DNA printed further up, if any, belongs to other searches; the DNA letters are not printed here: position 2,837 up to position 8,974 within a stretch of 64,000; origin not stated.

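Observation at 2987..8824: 1945-aa giant protein with a mosaic architecture suggestive of a cell-envelope-attacking effector or tape-measure-like protein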

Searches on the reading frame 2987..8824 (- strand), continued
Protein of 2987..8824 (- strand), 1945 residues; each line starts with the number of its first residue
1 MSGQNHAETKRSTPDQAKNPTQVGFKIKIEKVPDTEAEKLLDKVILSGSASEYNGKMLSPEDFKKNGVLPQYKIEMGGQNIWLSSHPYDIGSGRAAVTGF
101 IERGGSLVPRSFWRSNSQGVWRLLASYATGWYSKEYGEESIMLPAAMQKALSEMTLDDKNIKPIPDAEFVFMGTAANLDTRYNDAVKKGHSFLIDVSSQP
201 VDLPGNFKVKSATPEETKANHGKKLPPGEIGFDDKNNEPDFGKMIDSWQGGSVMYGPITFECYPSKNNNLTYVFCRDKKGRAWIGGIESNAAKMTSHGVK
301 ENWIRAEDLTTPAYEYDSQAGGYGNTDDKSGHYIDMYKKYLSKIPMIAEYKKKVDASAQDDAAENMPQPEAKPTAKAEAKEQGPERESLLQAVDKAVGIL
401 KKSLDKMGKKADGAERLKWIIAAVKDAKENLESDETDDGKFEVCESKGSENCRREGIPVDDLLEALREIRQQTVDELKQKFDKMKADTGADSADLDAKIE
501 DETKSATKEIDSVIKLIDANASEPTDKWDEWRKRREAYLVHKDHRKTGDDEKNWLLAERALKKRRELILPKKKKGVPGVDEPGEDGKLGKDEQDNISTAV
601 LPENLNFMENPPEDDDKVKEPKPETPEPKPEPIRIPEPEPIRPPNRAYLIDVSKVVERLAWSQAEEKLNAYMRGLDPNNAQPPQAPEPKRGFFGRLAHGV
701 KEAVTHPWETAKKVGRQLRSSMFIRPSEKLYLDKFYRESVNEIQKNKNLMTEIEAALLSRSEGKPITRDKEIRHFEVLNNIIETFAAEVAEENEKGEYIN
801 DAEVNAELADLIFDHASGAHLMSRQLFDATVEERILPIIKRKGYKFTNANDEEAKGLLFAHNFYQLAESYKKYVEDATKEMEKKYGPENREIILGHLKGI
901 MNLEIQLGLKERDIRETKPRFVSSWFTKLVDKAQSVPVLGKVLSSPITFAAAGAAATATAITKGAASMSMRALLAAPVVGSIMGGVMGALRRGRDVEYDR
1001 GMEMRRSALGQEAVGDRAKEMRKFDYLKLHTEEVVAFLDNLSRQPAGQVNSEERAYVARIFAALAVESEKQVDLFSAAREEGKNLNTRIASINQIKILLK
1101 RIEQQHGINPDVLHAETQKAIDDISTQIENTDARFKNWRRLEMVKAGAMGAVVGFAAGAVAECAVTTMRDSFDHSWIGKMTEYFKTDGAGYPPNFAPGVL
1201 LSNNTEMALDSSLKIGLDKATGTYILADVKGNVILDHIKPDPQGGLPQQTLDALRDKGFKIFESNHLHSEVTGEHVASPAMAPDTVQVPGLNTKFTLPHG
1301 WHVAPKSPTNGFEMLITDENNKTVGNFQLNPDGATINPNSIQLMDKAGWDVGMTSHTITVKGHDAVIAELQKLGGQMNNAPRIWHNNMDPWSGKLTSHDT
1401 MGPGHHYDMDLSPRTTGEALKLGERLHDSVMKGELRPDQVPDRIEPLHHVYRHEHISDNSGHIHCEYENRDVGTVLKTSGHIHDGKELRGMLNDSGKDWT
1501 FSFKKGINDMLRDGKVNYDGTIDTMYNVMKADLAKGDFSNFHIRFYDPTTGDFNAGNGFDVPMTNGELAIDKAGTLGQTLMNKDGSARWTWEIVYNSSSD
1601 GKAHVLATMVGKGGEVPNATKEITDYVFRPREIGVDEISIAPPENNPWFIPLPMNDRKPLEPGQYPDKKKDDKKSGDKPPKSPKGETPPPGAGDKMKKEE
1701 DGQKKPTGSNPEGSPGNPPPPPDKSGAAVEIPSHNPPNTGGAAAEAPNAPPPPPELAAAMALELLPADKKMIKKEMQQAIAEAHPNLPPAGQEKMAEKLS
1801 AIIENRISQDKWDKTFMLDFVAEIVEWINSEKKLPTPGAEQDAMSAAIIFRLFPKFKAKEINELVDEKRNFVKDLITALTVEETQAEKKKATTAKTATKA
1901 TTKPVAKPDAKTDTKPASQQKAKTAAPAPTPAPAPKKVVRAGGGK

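Call 45: find_encoding_contigs(protein=P0024, flank=10000, max_places=2)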
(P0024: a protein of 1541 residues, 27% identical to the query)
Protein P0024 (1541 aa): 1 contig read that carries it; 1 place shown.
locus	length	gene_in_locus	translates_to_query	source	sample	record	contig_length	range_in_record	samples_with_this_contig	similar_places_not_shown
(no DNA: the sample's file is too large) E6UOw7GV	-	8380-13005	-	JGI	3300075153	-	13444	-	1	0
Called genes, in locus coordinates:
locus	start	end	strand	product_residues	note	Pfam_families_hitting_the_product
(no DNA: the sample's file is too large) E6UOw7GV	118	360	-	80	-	-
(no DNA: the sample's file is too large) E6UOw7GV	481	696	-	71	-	-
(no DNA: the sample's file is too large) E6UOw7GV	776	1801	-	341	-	PF18895:T4SS_pilin (weak), PF01464:SLT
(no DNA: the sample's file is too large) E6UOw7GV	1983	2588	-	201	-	PF18895:T4SS_pilin (weak)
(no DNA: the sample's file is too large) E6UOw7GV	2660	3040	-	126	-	PF05635:23S_rRNA_IVP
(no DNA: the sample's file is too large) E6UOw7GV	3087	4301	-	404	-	PF01855:POR_N, PF17147:PFOR_II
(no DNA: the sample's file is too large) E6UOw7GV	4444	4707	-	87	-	PF00037:Fer4 (weak), PF12797:Fer4_2 (weak), PF12837:Fer4_6 (weak), PF13237:Fer4_10 (weak), PF14697:Fer4_21, PF12838:Fer4_7, PF13187:Fer4_9 (weak), PF00037:Fer4 (weak), +3 more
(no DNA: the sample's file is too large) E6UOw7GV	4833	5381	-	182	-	PF01558:POR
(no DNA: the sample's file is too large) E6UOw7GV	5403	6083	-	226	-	PF13462:Thioredoxin_4, PF01323:DSBA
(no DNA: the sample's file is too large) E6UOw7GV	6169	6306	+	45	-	-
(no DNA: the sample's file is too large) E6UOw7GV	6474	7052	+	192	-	PF01862:PvlArgDC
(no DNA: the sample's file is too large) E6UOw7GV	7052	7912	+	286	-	PF03372:Exo_endo_phos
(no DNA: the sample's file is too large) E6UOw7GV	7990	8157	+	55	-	-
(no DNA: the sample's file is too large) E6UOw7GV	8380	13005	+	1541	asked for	-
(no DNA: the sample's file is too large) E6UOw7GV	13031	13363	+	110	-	PF18908:DUF5663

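Call 46: find_encoding_contigs(protein=P0004, flank=10000, max_places=2)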
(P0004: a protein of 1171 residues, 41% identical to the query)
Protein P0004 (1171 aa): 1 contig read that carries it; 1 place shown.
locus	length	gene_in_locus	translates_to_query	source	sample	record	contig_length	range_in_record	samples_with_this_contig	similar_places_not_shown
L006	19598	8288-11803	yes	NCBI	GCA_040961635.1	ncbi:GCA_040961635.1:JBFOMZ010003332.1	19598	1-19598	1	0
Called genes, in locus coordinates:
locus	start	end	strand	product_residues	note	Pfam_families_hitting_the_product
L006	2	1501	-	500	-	?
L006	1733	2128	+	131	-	PF01783:Ribosomal_L32p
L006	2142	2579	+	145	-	PF01029:NusB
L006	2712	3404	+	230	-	PF22935:RM44_endonuclase, PF14622:Ribonucleas_3_3, PF00636:Ribonuclease_3, PF22892:DSRM_MRPL44 (weak), PF00035:dsrm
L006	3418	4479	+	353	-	PF03990:DUF348 (weak), PF07501:G5, PF03330:DPBB_1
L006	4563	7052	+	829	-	PF02463:SMC_N, PF13175:AAA_15, PF13304:AAA_21 (weak), PF13476:AAA_23, PF13555:AAA_29 (weak)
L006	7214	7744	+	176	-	PF00886:Ribosomal_S16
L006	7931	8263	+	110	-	PF18908:DUF5663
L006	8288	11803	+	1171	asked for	-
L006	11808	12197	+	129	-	PF01541:GIY-YIG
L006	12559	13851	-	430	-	-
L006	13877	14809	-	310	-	-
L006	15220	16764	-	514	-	PF13541:ChlI, PF00493:MCM (faint), PF01078:Mg_chelatase, PF00158:Sigma54_activat (faint), PF07728:AAA_5 (faint), PF13335:Mg_chelatase_C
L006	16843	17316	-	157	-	PF01252:Peptidase_A8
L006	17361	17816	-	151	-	PF01258:zf-dskA_traR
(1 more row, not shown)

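Call 66: search_protein_families(library=padloc, proteins=[window:2987-8824:-], max_evalue=0.01)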
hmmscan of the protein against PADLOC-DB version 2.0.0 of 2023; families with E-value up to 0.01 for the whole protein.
window:2987-8824:- (1945 aa): 0 families

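Call 112: search_dna_similar(query=window:2990-7768:-, collection=phages, mode=protein, max_evalue=0.001, max_rows=10)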
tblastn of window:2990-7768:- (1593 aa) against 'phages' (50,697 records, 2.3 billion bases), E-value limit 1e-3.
No match.
